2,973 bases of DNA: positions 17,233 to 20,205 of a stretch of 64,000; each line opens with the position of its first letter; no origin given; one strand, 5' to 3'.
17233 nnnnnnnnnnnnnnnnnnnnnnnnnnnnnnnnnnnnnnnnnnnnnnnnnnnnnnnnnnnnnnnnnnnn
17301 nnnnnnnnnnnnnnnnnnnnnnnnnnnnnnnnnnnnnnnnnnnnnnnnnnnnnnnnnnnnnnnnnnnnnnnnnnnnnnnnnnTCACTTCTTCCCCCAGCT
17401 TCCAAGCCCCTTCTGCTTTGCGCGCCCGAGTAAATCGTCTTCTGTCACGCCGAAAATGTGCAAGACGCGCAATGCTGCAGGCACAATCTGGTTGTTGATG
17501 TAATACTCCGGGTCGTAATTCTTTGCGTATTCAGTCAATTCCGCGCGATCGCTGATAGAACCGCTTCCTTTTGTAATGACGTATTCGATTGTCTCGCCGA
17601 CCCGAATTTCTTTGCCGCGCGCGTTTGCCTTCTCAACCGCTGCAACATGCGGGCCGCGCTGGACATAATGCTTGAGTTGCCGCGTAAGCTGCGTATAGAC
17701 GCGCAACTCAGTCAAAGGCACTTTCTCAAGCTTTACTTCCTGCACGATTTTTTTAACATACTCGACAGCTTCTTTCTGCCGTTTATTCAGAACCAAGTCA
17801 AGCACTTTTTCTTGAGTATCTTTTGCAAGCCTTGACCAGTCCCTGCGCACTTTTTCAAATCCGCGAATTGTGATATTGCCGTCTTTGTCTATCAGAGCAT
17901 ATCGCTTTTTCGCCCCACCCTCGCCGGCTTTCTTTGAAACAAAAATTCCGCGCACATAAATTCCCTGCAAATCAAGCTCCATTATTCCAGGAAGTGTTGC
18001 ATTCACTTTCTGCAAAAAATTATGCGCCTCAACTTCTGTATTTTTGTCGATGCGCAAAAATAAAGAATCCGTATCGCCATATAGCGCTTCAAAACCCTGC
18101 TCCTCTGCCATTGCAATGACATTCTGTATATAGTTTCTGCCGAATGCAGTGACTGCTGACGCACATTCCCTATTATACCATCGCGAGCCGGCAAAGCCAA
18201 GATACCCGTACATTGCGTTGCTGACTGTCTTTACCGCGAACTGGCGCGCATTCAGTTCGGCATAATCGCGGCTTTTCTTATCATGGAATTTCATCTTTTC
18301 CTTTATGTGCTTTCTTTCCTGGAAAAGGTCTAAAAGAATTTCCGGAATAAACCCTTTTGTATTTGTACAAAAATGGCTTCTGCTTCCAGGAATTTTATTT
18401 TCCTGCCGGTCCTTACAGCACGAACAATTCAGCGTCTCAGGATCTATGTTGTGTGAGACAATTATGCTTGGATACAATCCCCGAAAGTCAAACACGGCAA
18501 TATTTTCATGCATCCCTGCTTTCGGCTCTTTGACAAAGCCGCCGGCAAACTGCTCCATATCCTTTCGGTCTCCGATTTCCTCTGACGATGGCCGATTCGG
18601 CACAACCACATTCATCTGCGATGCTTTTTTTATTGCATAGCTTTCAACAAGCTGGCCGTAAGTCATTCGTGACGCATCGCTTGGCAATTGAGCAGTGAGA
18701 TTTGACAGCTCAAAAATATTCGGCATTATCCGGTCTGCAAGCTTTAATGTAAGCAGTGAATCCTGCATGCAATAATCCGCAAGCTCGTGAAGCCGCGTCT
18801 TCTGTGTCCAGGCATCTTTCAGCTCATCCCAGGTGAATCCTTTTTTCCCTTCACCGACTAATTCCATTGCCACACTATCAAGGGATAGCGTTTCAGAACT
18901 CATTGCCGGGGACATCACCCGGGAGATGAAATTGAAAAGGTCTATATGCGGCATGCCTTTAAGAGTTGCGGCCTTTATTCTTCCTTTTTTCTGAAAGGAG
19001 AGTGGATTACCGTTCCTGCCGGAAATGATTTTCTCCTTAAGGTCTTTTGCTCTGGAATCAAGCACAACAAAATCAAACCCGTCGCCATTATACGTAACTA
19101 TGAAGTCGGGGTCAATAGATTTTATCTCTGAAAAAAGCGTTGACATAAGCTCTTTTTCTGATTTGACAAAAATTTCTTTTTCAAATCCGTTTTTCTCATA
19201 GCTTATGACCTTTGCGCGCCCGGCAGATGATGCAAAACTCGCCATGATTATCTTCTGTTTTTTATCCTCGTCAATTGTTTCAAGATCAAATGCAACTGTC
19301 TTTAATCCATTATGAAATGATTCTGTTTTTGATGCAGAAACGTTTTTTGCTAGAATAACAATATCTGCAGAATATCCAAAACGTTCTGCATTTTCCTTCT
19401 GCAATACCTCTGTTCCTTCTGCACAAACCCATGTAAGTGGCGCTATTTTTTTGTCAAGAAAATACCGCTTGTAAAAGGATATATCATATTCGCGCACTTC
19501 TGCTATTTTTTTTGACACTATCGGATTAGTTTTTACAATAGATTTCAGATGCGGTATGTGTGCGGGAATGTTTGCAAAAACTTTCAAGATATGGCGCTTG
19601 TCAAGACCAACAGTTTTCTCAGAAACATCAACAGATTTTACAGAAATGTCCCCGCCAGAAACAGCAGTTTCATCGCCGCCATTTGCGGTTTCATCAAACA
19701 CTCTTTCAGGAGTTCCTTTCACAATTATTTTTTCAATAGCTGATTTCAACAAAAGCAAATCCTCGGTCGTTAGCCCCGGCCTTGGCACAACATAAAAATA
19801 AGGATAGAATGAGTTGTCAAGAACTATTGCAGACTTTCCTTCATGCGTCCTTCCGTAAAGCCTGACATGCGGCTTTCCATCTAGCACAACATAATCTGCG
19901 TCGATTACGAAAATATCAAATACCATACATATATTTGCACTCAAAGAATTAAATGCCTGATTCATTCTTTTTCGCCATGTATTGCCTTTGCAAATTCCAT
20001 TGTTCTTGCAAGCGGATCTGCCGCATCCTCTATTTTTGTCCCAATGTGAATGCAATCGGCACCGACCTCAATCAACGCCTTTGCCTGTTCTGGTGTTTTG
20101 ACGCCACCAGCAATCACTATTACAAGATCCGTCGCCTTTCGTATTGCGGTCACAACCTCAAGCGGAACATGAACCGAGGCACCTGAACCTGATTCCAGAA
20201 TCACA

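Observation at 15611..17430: Degenerate duplicate of the polB 3' end flanks a 1.75-kb HEPN/MNT + GNAT cassette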

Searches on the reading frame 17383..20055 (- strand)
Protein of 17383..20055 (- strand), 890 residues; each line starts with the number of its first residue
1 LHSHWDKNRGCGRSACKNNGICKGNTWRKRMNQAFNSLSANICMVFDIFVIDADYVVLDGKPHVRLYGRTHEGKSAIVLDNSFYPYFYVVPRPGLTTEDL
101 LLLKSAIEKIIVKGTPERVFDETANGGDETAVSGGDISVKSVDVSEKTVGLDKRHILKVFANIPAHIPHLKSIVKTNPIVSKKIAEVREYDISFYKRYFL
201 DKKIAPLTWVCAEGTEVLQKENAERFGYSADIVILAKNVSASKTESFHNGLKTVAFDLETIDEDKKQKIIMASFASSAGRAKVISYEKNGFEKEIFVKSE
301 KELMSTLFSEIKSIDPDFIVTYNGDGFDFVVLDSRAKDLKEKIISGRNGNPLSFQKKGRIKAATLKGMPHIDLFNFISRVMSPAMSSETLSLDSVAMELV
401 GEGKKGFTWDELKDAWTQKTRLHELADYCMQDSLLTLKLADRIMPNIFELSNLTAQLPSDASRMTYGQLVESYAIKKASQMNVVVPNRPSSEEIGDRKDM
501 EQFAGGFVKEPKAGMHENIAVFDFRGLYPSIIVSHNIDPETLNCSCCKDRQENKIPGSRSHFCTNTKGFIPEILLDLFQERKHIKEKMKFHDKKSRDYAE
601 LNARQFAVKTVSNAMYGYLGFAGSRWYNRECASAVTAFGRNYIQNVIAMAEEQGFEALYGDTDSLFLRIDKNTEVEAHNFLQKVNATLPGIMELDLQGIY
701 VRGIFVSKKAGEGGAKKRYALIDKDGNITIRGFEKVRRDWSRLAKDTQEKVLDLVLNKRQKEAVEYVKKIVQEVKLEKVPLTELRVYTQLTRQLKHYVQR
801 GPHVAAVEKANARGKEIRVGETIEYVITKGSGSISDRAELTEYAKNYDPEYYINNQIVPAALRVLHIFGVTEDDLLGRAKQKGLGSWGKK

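Call 4: search_protein_families(library=pfam, proteins=[window:17383-20055:-], max_evalue=0.01)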
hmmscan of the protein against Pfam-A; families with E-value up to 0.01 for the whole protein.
window:17383-20055:- (890 aa): 6 families
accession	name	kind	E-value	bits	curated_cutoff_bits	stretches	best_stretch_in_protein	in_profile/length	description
PF00136.26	DNA_pol_B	-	2.8e-70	237.8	23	1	469-865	14-450/453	DNA polymerase family B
PF03104.25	DNA_pol_B_exo1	-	9.8e-25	87.8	23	1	186-384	2-235/242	DNA polymerase family B, exonuclease domain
PF10108.15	DNA_pol_B_exo2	-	2.9e-10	40.6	24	1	267-436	9-166/213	Predicted 3'-5' exonuclease related to the exonuclease domain of PolB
PF13482.12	RNase_H_2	-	4.9e-06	27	22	1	256-443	3-164/165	RNase_H superfamily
PF03175.18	DNA_pol_B_2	-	0.0014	18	25.8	1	420-534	135-247/468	DNA polymerase type B, organellar and viral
PF01612.26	DNA_pol_A_exo1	-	0.0044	17.3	23.6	0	376-446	107-171/173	3'-5' exonuclease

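Call 8: find_related_loci(query=window:17383-19923:-, collection=genome_contigs, flank=8000)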
Query window:17383-19923:- (846 aa) in genome_contigs; peptide patterns used: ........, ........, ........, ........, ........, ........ (x = any residue, [..] = any of these).
322 stretches matched a pattern; 12 encode a relative of the query (tblastn E <= 1e-3); 12 distinct loci.
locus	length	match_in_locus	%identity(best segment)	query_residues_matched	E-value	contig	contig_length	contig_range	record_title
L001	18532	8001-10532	75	3-846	0e+0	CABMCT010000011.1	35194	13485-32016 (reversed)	uncultured archaeon isolate LFW-46 genome assembly, contig: LFW46_19, whole genome shotgun sequence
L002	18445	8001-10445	43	5-846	0e+0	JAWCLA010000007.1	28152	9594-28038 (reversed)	MAG: Candidatus Aenigmatarchaeota archaeon isolate JZ-2_201705_bins_163 JZ-2_201705_bins_163_scaffold_7, whole genome sh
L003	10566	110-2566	41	6-846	0e+0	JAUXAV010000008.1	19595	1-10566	MAG: Candidatus Aenigmatarchaeota archaeon isolate CSMAG_2771 CSMAG_2771_k141_387505_length_19595_cov_188.3025, whole ge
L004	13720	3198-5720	41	5-846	0e+0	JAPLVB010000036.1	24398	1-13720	MAG: Candidatus Aenigmatarchaeota archaeon isolate LacPavin_0920_SED5_MAG_47_10 LacPavin_0920_SED5_scaffold_3180493, who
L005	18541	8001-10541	41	5-846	0e+0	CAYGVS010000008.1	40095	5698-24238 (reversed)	MAG TPA_asm: uncultured archaeon isolate ERP119294_co1_457 genome assembly, contig: NODE_1054_length_40095_cov_8.265210,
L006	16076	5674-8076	41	6-846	0e+0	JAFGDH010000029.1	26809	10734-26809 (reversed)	MAG: Candidatus Aenigmatarchaeota archaeon isolate Zod_Metabat.1163 k87_8251457, whole genome shotgun sequence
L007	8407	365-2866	40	1-840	0e+0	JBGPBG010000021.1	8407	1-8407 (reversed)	MAG: Candidatus Aenigmatarchaeota archaeon isolate OBJ_0618_130150_110 k141_2539307_length_8407_cov_8.0000, whole genome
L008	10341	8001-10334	38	5-836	1e-167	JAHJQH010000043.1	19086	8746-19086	MAG: Nanoarchaeota archaeon isolate OS_PC_MetaG.mb.102 OS_PC_MetaG.mb.102_k141_235189, whole genome shotgun sequence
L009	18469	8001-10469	35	1-846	3e-153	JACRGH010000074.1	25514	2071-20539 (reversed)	MAG: Candidatus Micrarchaeota archaeon isolate NC_groundwater_1746_Pr3_B-0.1um_53_26 SR-2_scaffold_141_4123232, whole ge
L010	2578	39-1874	40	225-840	7e-149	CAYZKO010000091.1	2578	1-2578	MAG TPA_asm: uncultured archaeon isolate SRP144503_co3_138 genome assembly, contig: NODE_40918_length_2578_cov_8.915973,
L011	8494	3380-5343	35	115-840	4e-89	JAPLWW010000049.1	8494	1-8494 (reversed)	MAG: Candidatus Micrarchaeota archaeon isolate LacPavin_0920_SED3_MAG_46_9 LacPavin_0920_SED3_scaffold_2166327, whole ge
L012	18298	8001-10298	42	1-832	0e+0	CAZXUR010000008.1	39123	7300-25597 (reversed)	MAG TPA_asm: uncultured archaeon isolate SRP141376_co1_333 genome assembly, contig: NODE_2453_length_39123_cov_7.040903,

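Call 13: find_encoding_contigs(protein=window:17383-19923:-, flank=8000, max_places=8)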
Protein window:17383-19923:- (846 aa): no gene with exactly this product is on record in the collection.

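Call 17: find_homologous_proteins(query=window:17383-19923:-, max_evalue=1e-100)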
Query window:17383-19923:- (846 aa): 687 proteins with E <= 1e-100 among 8000 candidates; the best 120 are listed.
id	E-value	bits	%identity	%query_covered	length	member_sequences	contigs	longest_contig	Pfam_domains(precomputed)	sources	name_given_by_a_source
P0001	0.0e+0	1692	88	100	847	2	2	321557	PF00136.27,PF13482.13,PF10108.16,PF03104.26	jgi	-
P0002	0.0e+0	1574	82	100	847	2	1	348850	PF00136.27,PF13482.13,PF10108.16,PF03104.26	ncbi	-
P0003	0.0e+0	1449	75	100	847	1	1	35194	PF00136.27,PF13482.13,PF10108.16,PF03104.26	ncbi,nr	ncbi:DNA polymerase [uncultured archaeon]|nr:DNA polymerase [uncultured archaeon]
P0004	0.0e+0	1406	70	75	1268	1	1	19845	PF00136.27,PF13482.13,PF10108.16,PF03104.26,PF14890.12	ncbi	-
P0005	0.0e+0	1316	94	73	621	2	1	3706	PF00136.27,PF10108.16,PF03104.26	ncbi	-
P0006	0.0e+0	1272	67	100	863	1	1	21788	PF00136.27,PF13482.13,PF10108.16,PF03104.26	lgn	-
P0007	0.0e+0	1190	100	62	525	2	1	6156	PF00136.27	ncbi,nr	ncbi:MAG: DNA polymerase, partial [Nanoarchaeota archaeon]|nr:DNA polymerase [Nanoarchaeota archaeon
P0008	1.8e-273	928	52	100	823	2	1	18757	PF00136.27,PF13482.13,PF10108.16,PF03104.26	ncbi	ncbi:MAG: DNA-directed DNA polymerase [archaeon]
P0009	1.8e-269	914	51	99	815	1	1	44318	PF00136.27,PF13482.13,PF10108.16,PF03104.26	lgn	-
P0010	1.7e-268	911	50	100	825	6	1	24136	PF00136.27,PF13482.13,PF10108.16,PF03104.26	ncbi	-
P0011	5.9e-264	896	49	100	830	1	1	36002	PF00136.27,PF13482.13,PF10108.16,PF03104.26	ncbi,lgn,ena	-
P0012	2.9e-263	894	51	100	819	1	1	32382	PF00136.27,PF13482.13,PF10108.16,PF03104.26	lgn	-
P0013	7.4e-263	893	50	100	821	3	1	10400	PF00136.27,PF13482.13,PF10108.16,PF03104.26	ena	-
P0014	1.8e-259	881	50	100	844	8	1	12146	PF00136.27,PF13482.13,PF10108.16,PF03104.26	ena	-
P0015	2.5e-259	881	49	99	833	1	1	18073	PF00136.27,PF13482.13,PF10108.16,PF03104.26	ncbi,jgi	-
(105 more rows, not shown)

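Call 19: find_encoding_contigs(protein=P0001, flank=8000, max_places=4)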
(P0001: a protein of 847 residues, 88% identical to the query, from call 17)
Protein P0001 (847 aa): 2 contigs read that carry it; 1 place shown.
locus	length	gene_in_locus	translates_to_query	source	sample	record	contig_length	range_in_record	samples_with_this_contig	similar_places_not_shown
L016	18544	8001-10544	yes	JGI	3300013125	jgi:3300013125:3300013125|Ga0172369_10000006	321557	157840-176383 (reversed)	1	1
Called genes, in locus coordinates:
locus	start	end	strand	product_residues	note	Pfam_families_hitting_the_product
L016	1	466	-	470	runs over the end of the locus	PF04055:Radical_SAM, PF13353:Fer4_12 (weak)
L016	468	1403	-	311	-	PF04055:Radical_SAM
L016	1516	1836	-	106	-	-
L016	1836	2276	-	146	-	PF27806:HxsD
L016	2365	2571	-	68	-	PF00833:Ribosomal_S17e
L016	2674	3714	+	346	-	PF01798:Nop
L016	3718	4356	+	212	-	PF01269:Fibrillarin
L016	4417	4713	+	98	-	-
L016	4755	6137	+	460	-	PF02844:GARS_N, PF01071:GARS_A, PF02843:GARS_C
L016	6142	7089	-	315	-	PF01073:3Beta_HSD, PF01370:Epimerase, PF02719:Polysacc_synt_2, PF04321:RmlD_sub_bind, PF05368:NmrA, PF13460:NAD_binding_10, PF16363:GDP_Man_Dehyd, PF07993:NAD_binding_4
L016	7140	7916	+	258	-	PF01884:PcrB, PF00977:His_biosynth (weak), PF00478:IMPDH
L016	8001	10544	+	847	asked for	PF03104:DNA_pol_B_exo1, PF13482:RNase_H_2 (faint), PF10108:DNA_pol_B_exo2, PF00136:DNA_pol_B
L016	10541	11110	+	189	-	PF00857:Isochorismatase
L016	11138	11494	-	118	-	PF01934:HepT-like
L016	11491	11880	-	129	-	PF01909:NTP_transf_2, PF18765:Polbeta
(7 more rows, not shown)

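Call 20: find_encoding_contigs(protein=P0002, flank=8000, max_places=4)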
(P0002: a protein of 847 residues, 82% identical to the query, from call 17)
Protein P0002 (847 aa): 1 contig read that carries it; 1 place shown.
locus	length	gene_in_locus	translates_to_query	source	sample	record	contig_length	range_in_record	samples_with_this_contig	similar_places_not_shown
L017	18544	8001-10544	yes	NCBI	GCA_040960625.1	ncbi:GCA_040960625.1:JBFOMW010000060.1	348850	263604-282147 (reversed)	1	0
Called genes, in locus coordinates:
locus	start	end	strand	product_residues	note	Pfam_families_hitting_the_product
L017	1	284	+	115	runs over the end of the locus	-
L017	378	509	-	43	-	-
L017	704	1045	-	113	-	-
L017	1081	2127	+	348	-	PF01266:DAO (faint), PF01494:FAD_binding_3, PF13450:NAD_binding_8 (faint)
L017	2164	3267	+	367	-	PF00953:Glycos_transf_4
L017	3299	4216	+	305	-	PF01073:3Beta_HSD, PF01370:Epimerase, PF02719:Polysacc_synt_2, PF04321:RmlD_sub_bind, PF07993:NAD_binding_4 (faint), PF16363:GDP_Man_Dehyd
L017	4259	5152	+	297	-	PF02355:SecD_SecF_C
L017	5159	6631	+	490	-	PF03176:MMPL, PF02355:SecD_SecF_C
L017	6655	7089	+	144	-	PF00583:Acetyltransf_1, PF13673:Acetyltransf_10, PF13508:Acetyltransf_7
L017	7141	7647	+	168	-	-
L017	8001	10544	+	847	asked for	PF03104:DNA_pol_B_exo1, PF13482:RNase_H_2 (faint), PF10108:DNA_pol_B_exo2, PF00136:DNA_pol_B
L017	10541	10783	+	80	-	-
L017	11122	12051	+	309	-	PF04024:PspC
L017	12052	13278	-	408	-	PF00270:DEAD, PF04851:ResIII, PF00271:Helicase_C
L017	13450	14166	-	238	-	PF03483:B3_4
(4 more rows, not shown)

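Call 22: find_encoding_contigs(protein=P0005, flank=8000, max_places=4)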
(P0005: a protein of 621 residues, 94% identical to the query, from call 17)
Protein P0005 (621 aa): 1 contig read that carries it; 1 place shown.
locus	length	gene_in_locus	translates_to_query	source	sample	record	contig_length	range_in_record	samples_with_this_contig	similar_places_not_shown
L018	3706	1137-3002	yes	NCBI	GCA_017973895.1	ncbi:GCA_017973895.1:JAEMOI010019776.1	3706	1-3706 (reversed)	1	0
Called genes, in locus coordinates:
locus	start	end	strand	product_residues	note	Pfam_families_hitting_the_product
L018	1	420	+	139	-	?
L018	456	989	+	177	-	-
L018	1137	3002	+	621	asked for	PF03104:DNA_pol_B_exo1, PF10108:DNA_pol_B_exo2, PF00136:DNA_pol_B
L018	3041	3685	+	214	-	-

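Call 23: find_encoding_contigs(protein=P0004, flank=8000, max_places=4)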
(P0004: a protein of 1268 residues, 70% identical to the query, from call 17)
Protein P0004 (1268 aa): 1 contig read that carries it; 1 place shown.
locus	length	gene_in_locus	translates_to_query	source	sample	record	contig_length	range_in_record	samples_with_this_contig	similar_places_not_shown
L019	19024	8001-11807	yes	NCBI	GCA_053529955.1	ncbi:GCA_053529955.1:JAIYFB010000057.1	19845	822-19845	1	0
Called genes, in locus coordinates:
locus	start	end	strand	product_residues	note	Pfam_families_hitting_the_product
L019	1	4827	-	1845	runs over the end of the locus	-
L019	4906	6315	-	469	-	PF04326:SLFN_AlbA_2, PF13749:HATPase_c_4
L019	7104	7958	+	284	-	-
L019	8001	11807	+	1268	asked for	PF03104:DNA_pol_B_exo1, PF10108:DNA_pol_B_exo2, PF13482:RNase_H_2 (weak), PF00136:DNA_pol_B, PF14890:Intein_splicing, PF00136:DNA_pol_B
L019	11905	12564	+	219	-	-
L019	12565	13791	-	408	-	PF00270:DEAD, PF04851:ResIII (weak), PF00271:Helicase_C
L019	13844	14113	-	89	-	-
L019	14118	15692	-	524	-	PF00932:LTD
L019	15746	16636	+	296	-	PF00557:Peptidase_M24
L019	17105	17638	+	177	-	-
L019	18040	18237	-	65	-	-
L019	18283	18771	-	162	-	-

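Call 24: find_encoding_contigs(protein=P0006, flank=8000, max_places=4)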
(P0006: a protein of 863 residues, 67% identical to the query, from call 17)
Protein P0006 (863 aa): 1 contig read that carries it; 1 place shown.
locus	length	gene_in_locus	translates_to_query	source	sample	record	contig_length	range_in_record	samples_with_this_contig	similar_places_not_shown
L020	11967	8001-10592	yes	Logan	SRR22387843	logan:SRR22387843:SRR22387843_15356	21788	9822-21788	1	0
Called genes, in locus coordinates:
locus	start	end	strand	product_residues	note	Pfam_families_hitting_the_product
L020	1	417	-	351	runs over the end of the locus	PF01008:IF-2B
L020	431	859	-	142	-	PF00892:EamA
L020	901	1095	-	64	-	PF00833:Ribosomal_S17e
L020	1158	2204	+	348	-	PF01798:Nop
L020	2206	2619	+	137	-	PF00892:EamA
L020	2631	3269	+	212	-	PF01269:Fibrillarin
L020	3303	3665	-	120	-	-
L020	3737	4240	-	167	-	-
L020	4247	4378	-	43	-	-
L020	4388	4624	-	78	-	PF04014:MazE_antitoxin (weak)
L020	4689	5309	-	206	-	PF24034:DUF7343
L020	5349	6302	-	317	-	PF01073:3Beta_HSD, PF01370:Epimerase, PF02719:Polysacc_synt_2, PF04321:RmlD_sub_bind, PF05368:NmrA, PF13460:NAD_binding_10, PF16363:GDP_Man_Dehyd, PF07993:NAD_binding_4 (weak)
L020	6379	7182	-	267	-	PF01040:UbiA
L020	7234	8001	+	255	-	PF01884:PcrB, PF04131:NanE (faint), PF05690:ThiG (faint), PF00977:His_biosynth (weak), PF00478:IMPDH (weak)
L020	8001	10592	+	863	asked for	PF03104:DNA_pol_B_exo1, PF10108:DNA_pol_B_exo2, PF13482:RNase_H_2, PF00136:DNA_pol_B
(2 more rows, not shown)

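Call 27: find_encoding_contigs(protein=window:17383-19926:-, flank=8000, max_places=10)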
Protein window:17383-19926:- (847 aa): no gene with exactly this product is on record in the collection.
